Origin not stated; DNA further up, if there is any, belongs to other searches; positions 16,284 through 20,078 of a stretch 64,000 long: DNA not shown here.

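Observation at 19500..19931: ZorD-like helicase carries a C-terminal Mrr-type PD-(D/E)xK nuclease module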

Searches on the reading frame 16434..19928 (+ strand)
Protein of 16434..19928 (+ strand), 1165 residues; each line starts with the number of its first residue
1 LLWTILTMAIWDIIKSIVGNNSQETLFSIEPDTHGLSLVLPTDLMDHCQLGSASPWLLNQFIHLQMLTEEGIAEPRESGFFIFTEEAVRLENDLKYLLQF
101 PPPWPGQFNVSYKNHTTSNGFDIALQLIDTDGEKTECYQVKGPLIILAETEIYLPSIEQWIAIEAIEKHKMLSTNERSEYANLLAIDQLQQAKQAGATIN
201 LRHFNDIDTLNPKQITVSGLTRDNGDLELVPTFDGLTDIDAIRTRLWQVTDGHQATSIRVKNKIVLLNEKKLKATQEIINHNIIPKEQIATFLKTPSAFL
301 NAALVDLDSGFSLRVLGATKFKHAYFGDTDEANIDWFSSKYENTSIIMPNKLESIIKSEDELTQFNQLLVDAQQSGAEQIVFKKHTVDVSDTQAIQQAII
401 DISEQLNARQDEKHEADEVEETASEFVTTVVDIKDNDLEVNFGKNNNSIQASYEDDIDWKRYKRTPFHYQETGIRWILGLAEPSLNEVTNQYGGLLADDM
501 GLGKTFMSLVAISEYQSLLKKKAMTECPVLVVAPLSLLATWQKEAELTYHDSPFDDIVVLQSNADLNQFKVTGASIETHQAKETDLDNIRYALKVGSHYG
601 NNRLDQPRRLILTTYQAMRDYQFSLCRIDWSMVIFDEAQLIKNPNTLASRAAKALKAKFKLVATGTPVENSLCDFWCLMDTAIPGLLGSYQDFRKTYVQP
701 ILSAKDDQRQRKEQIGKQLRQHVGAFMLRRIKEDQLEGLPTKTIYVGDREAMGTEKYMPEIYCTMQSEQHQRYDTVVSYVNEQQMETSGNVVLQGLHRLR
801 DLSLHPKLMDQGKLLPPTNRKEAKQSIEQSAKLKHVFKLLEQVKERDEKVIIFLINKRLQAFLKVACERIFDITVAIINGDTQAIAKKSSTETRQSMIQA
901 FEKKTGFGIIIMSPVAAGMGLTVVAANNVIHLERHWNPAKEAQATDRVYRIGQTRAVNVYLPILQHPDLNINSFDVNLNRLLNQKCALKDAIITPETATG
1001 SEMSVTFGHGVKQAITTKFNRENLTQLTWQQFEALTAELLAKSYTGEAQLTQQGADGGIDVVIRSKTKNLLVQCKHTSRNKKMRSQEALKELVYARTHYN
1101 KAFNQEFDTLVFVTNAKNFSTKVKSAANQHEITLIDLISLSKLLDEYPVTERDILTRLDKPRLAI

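Call 5: search_protein_families(library=pfam, proteins=[window:16434-19928:+], max_evalue=0.01)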
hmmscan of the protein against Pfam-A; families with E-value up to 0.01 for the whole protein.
window:16434-19928:+ (1165 aa): 4 families
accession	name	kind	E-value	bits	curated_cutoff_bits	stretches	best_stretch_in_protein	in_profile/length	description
PF00176.29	SNF2-rel_dom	-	9.9e-46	156.6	24.9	1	469-807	1-289/290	SNF2-related domain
PF04471.18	Mrr_cat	-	6.8e-17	62.1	21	1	1025-1143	2-114/115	Restriction endonuclease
PF00271.37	Helicase_C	-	8.5e-13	49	23.5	1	832-952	2-110/110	Helicase conserved C-terminal domain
PF04851.21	ResIII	-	5.6e-06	26.8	22.5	1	466-668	4-163/164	Type III restriction enzyme, res subunit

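Call 6: search_protein_families(library=padloc, proteins=[window:16434-19928:+], max_evalue=0.001)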
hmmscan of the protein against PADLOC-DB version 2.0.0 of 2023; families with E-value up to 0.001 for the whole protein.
window:16434-19928:+ (1165 aa): 23 families
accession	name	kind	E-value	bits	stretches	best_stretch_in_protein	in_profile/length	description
PDLC00627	ZorD1|ZorD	-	0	1282.6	1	8-1007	1-1003/1006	"SWI2/SNF2 helicase, Mrr-like nuclease"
PDLC00630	ZorD1|ZorD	-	1.4e-231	769.3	1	351-1164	7-816/817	"SWI2/SNF2 helicase, Mrr-like nuclease"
PDLC00631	ZorD1|ZorD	-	8.5e-217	720.4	1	63-1154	34-1070/1071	"SWI2/SNF2 helicase, Mrr-like nuclease"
PDLC00629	ZorD1|ZorD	-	1.4e-154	514.5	1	309-1043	335-1004/1012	"SWI2/SNF2 helicase, Mrr-like nuclease"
PDLC00632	ZorD1|ZorD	-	2.4e-149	497.3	2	261-997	383-1084/1101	"SWI2/SNF2 helicase, Mrr-like nuclease"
PDLC00633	ZorD1|ZorD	-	1.7e-142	474.5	2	594-997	521-889/908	"SWI2/SNF2 helicase, Mrr-like nuclease"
PDLC00634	ZorD1|ZorD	-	3.6e-139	463.5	1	335-1044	363-998/1208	"SWI2/SNF2 helicase, Mrr-like nuclease"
PDLC00628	ZorD1|ZorD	-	3.6e-118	393.9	1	360-1154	417-1149/1171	"SWI2/SNF2 helicase, Mrr-like nuclease"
PDLC02854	DpdE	-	1.2e-90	302.8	1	428-1011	538-1081/1083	DpdE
PDLC02842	DpdE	-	1.5e-66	222.9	1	468-998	704-1156/1176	DpdE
PDLC02850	DpdE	-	2e-48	163.1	1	605-963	895-1218/1282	DpdE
PDLC02851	DpdE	-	5.2e-48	161.6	2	610-963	695-1011/1055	DpdE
PDLC02849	DpdE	-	1e-44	151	2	625-959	509-805/857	DpdE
PDLC02845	DpdE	-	1.1e-43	147.3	2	609-962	937-1248/1293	DpdE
PDLC02848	DpdE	-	4.7e-29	98.9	1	604-854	446-670/856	DpdE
PDLC02416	Aga_REase-TIR-PNTD1-PNTD2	-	7.7e-05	19.5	1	1024-1086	5-67/572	Class I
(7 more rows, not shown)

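Call 7: search_solved_structures(query=window:16434-19928:+, max_evalue=0.00001, show_alignments=1)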
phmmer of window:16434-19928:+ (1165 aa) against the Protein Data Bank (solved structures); distinct sequences matched with E-value up to 0.00001: 81 (the best 60 are shown).
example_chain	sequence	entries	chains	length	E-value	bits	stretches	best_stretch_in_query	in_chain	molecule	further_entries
8qy7_A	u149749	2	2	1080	1.4e-79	271.5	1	423-991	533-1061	DEAD/DEAH box helicase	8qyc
1z63_A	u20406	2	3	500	1.1e-51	179.2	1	609-993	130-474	Helicase of the snf2/rad54 family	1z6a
8he5_O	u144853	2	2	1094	1.1e-42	149.3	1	465-962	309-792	DNA repair protein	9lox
5vvr_M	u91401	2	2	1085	3.5e-39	137.7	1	466-961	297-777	DNA repair and recombination protein RAD26 | RAD26 isoform 1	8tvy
7zb5_E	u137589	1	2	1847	9.4e-37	129.7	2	609-744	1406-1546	Helicase-like protein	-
7z8s_E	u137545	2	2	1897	1.2e-36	129.3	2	609-744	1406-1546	Helicase-like protein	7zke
7oo3_b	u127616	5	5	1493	1.6e-36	128.9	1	610-961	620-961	DNA excision repair protein ERCC-6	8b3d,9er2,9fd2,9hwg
9bz0_b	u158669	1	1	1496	1.6e-36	128.9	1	610-961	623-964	DNA excision repair protein ERCC-6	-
7oob_b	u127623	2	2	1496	1.6e-36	128.9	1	610-961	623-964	DNA excision repair protein ERCC-6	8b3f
6g7e_B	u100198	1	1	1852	2.9e-36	128.1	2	609-744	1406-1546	Helicase-like protein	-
7z7n_E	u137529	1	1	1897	3.2e-36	127.9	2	609-744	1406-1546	Helicase-like protein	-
7oop_b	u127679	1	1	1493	4.1e-36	127.6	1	610-961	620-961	DNA excision repair protein ERCC-6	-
7opc_b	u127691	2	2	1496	4.1e-36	127.6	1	610-961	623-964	DNA excision repair protein ERCC-6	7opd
6jyl_K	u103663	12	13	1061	6e-35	123.7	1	611-963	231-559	ISWI chromatin-remodeling complex ATPase ISW1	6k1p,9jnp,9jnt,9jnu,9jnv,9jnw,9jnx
7x3t_V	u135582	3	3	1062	6e-35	123.7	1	611-963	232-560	ISWI chromatin-remodeling complex ATPase ISW1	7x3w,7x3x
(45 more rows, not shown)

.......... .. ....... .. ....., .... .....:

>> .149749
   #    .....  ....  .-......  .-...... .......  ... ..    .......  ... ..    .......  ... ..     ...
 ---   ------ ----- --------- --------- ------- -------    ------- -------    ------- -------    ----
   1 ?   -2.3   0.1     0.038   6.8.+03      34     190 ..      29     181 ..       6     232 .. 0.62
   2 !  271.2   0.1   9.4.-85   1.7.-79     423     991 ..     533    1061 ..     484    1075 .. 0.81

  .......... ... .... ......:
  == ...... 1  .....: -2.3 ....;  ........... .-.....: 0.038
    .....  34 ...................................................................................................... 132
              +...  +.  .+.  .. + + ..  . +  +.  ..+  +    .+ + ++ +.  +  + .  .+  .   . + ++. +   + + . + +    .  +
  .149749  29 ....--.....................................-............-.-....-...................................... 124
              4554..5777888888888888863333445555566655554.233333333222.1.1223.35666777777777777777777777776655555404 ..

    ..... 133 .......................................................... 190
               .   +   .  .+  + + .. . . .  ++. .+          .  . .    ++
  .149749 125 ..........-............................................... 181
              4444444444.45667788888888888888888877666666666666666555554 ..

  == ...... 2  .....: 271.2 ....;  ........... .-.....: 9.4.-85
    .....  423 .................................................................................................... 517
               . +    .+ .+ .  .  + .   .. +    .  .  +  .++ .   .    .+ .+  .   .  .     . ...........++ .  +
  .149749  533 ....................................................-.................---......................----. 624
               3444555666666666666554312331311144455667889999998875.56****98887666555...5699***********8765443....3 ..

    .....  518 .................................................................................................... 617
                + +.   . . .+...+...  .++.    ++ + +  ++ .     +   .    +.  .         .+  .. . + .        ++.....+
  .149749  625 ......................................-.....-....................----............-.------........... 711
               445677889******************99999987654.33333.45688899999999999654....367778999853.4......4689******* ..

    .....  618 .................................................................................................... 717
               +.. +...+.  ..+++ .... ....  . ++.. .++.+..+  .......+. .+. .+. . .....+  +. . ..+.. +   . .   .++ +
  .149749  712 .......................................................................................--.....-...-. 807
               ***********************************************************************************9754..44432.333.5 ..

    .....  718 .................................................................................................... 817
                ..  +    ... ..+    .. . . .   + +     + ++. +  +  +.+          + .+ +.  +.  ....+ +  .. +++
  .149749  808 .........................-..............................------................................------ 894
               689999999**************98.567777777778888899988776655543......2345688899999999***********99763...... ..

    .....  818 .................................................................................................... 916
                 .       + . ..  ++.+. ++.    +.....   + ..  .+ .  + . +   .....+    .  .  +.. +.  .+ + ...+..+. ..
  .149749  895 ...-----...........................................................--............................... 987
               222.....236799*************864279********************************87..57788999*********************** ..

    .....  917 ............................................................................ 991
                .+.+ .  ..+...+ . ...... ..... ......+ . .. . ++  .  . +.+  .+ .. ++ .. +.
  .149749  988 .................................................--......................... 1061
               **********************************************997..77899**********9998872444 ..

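Call 16: find_homologous_proteins(query=window:16434-19928:+, max_evalue=1e-20)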
Query window:16434-19928:+ (1165 aa): 508 proteins with E <= 1e-20 among 8000 candidates; the best 120 are listed.
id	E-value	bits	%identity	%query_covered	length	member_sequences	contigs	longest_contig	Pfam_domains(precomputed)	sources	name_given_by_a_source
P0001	0.0e+0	2609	100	99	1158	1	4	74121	PF00176.30,PF00271.38,PF04471.19,PF04851.22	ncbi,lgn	-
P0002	0.0e+0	1255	51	99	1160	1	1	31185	PF00176.30,PF00271.38,PF04471.19,PF04851.22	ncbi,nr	ncbi:MAG: SNF2-related protein [Proteobacteria bacterium]|nr:SNF2-related protein [Pseudomonadota ba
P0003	0.0e+0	1222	49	99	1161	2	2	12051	PF00176.30,PF00271.38,PF04471.19,PF04851.22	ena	-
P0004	0.0e+0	1218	50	99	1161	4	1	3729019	PF00176.30,PF00271.38,PF04471.19,PF04851.22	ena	-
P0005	0.0e+0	1210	49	99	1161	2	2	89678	PF00176.30,PF00271.38,PF04471.19,PF04851.22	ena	-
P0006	0.0e+0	1210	49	99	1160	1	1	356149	PF00176.30,PF00271.38,PF04471.19,PF04851.22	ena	-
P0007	0.0e+0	1205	49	99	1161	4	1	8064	PF00176.30,PF00271.38,PF04471.19,PF04851.22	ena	-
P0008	0.0e+0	1199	49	99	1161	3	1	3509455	PF00176.30,PF00271.38,PF04471.19,PF04851.22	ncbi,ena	-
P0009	0.0e+0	1190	49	99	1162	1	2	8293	PF00176.30,PF00271.38,PF04471.19,PF04851.22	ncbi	-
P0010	0.0e+0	1153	48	99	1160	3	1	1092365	PF00176.30,PF00271.38,PF04471.19,PF04851.22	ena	-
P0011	0.0e+0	1149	49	99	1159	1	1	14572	PF00176.30,PF00271.38,PF04471.19,PF04851.22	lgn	-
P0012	0.0e+0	1135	48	99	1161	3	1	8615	PF00176.30,PF00271.38,PF04471.19,PF04851.22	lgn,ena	-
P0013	0.0e+0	1133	48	99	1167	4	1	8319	PF00176.30,PF00271.38,PF04471.19,PF04851.22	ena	-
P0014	0.0e+0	1127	47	99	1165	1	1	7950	PF00176.30,PF00271.38,PF04471.19,PF04851.22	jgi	jgi:SNF2 family DNA or RNA helicase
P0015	0.0e+0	1117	46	99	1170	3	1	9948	PF00176.30,PF00271.38,PF04471.19,PF04851.22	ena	-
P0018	0.0e+0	1103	46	99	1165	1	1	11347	PF00176.30,PF00271.38,PF04471.19,PF04851.22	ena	-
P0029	0.0e+0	1079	45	99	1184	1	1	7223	PF00176.30,PF00271.38,PF04851.22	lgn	-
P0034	0.0e+0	1072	45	98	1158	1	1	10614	PF00176.30,PF00271.38,PF04471.19,PF04851.22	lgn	-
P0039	0.0e+0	1046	44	99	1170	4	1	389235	PF00176.30,PF00271.38,PF04851.22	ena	-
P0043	0.0e+0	1028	45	99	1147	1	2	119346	PF00176.30,PF00271.38,PF04471.19,PF04851.22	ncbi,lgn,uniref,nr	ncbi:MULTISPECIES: SNF2-related protein [unclassified Shewanella]|uniref:SNF2-related protein n=1 Ta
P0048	0.0e+0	1021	45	99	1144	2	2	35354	PF00176.30,PF00271.38,PF04471.19,PF04851.22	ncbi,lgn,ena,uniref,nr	ncbi:SNF2-related protein [Shewanella sp.]|uniref:SNF2-related protein n=1 Tax=Shewanella sp. TaxID=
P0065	3.7e-294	997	48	86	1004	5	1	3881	PF00176.30,PF00271.38,PF04851.22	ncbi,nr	ncbi:MAG: DEAD/DEAH box helicase [Methylomicrobium sp.]|nr:DEAD/DEAH box helicase [Methylomicrobium 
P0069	8.1e-293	993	49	83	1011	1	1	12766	PF00176.30,PF00271.38,PF04851.22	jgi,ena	-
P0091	6.0e-287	973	42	98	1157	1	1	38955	PF00176.30,PF00271.38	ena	-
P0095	1.9e-286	971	48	84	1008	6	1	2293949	PF00176.30,PF00271.38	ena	-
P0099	6.8e-286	970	47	86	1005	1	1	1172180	PF00176.30,PF00271.38,PF04851.22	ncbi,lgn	ncbi:MAG: DEAD/DEAH box helicase [Syntrophotaleaceae bacterium]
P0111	1.5e-284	965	47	85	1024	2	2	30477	PF00176.30,PF00271.38,PF04851.22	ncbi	-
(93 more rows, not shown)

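Call 19: find_encoding_contigs(protein=P0001, flank=10000, max_places=4)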
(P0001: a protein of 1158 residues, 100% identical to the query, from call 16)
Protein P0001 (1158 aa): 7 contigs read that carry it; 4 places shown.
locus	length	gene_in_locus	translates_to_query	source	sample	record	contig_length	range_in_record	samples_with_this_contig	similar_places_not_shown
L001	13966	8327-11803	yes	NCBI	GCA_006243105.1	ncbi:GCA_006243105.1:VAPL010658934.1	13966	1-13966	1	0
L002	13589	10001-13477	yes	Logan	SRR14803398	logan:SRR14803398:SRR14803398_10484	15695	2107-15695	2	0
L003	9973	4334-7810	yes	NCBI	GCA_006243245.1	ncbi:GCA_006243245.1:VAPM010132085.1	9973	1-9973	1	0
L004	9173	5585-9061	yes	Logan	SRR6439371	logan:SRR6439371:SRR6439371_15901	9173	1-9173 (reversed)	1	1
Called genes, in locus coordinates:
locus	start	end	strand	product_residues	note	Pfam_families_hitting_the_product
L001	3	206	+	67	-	?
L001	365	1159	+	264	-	PF00034:Cytochrom_C (faint), PF13442:Cytochrome_CBB3 (faint)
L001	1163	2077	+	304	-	PF21342:SoxA-TsdA_cyt-c, PF00034:Cytochrom_C (weak), PF13442:Cytochrome_CBB3 (weak)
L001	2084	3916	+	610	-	PF00916:Sulfate_transp, PF01740:STAS (weak)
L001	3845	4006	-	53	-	-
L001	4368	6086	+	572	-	PF28082:ZorA-like_t1, PF01442:Apolipoprotein (faint)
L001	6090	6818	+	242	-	PF00691:OmpA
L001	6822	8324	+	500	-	PF15611:EH_Signature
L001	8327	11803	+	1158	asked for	PF00176:SNF2-rel_dom, PF04851:ResIII (faint), PF00271:Helicase_C, PF04471:Mrr_cat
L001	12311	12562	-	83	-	-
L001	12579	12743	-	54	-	PF05015:HigB-like_toxin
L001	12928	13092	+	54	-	-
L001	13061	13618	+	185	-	PF07603:Lcl_C (weak), PF07589:PEP_exosort_dom (weak)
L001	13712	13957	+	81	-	PF22296:bAvd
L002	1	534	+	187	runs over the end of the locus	PF14522:Cytochrome_C7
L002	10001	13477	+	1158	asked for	PF00176:SNF2-rel_dom, PF04851:ResIII (faint), PF00271:Helicase_C, PF04471:Mrr_cat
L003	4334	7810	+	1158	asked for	PF00176:SNF2-rel_dom, PF04851:ResIII (faint), PF00271:Helicase_C, PF04471:Mrr_cat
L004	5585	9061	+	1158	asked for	PF00176:SNF2-rel_dom, PF04851:ResIII (faint), PF00271:Helicase_C, PF04471:Mrr_cat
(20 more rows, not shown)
